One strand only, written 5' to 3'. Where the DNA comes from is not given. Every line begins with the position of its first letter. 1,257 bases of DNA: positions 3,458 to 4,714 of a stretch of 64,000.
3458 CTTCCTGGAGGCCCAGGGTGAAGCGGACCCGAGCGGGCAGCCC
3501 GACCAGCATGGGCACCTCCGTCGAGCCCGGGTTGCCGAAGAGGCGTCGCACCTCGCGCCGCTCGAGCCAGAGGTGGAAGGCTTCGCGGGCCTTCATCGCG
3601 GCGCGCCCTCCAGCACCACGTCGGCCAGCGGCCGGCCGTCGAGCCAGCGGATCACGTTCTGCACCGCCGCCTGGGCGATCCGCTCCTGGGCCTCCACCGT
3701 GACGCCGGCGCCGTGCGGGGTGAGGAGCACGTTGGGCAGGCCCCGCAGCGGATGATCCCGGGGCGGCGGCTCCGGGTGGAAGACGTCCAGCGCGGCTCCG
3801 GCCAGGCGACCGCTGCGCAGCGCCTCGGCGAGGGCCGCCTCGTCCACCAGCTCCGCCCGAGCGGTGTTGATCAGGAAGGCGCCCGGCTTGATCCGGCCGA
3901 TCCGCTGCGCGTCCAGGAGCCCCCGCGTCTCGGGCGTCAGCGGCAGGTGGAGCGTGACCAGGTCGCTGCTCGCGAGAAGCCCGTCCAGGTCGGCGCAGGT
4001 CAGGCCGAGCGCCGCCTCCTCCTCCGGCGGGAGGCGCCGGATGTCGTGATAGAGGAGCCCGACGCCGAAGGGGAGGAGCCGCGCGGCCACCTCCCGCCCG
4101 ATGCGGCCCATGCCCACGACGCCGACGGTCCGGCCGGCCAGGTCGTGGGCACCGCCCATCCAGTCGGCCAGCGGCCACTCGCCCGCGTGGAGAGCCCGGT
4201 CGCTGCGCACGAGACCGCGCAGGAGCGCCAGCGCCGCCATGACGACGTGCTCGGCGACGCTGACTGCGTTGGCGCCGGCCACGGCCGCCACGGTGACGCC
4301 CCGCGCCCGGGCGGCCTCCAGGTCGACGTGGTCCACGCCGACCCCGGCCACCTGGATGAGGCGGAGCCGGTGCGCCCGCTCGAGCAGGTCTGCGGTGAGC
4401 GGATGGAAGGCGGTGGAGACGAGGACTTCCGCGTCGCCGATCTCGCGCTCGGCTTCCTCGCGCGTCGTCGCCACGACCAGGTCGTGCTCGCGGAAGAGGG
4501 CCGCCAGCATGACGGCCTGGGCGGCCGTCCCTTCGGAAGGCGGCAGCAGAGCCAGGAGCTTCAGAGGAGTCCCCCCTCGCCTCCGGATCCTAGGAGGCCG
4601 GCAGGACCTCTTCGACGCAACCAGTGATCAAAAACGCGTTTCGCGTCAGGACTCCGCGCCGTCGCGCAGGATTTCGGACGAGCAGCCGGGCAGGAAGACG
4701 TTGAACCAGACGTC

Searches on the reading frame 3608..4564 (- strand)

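Call 67: search_protein_families(library=pfam, proteins=[window:3608-4564:-], max_evalue=0.001)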
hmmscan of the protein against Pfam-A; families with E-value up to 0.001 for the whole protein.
window:3608-4564:- (319 aa): 3 families
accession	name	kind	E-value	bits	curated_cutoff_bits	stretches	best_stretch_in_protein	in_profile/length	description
PF02826.25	2-Hacid_dh_C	-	3.2e-61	206.2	25.1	1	109-286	2-178/178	D-isomer specific 2-hydroxyacid dehydrogenase, NAD binding domain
PF00389.36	2-Hacid_dh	-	2.6e-30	105.3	24.6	1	28-317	21-133/134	D-isomer specific 2-hydroxyacid dehydrogenase, catalytic domain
PF03446.21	NAD_binding_2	-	0.00065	20.2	21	0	146-251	1-109/161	NAD binding domain of 6-phosphogluconate dehydrogenase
